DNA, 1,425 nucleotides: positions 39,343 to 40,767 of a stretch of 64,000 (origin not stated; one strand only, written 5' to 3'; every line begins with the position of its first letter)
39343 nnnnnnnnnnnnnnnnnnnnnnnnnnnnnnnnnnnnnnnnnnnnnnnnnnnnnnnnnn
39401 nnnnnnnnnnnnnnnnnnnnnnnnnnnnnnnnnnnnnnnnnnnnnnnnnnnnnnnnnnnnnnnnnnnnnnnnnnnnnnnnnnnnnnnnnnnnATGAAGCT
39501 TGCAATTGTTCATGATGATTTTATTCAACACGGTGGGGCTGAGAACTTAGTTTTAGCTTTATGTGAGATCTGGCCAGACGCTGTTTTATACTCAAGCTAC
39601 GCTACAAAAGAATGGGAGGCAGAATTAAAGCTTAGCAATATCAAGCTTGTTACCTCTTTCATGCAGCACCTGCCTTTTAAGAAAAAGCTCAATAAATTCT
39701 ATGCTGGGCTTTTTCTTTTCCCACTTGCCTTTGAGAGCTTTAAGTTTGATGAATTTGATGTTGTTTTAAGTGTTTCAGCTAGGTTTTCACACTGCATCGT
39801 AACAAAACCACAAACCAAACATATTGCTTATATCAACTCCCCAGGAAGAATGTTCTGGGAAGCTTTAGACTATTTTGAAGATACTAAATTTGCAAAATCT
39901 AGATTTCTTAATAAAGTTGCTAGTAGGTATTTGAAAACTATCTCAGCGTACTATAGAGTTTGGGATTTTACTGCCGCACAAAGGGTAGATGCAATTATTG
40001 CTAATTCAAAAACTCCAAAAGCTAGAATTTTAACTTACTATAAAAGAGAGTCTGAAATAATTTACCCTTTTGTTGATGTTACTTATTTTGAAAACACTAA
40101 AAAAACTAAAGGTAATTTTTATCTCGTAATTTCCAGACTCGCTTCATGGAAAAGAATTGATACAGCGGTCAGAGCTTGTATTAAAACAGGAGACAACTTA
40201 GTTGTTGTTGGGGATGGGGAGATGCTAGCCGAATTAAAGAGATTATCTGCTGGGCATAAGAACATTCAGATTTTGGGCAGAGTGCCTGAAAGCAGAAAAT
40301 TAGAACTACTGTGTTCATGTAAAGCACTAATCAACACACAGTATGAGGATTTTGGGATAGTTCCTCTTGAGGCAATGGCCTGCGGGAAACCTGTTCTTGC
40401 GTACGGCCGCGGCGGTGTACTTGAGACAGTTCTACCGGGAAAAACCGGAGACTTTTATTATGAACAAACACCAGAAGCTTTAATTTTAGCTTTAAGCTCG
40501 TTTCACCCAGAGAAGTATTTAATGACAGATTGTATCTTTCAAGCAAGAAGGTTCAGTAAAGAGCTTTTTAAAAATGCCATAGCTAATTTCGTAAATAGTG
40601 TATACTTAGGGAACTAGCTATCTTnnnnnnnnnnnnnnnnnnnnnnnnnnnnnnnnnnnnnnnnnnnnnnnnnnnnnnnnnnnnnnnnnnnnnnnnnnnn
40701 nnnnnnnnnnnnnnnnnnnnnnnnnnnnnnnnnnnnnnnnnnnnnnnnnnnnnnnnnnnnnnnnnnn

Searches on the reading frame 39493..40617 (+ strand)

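Call 79: search_protein_families(library=pfam, max_evalue=0.01, proteins=[window:39493-40617:+])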
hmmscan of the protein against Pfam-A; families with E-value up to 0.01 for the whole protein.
window:39493-40617:+ (374 aa): 5 families
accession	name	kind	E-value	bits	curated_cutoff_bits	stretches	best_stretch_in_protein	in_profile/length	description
PF00534.26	Glycos_transf_1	-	1.6e-24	86.8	26.4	1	200-350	8-168/172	Glycosyl transferases group 1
PF13692.12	Glyco_trans_1_4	-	7.5e-18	65.6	27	1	211-335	5-137/142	Glycosyl transferases group 1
PF13439.12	Glyco_transf_4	-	1.8e-05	25.3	28.5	1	14-197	2-169/170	Glycosyltransferase Family 4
PF20706.3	GT4-conflict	-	0.0015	18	26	1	204-312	194-319/385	Family 4 Glycosyltransferase in conflict systems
PF13524.12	Glyco_trans_1_2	-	0.0033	17.8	25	1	236-323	17-99/144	Glycosyl transferase-like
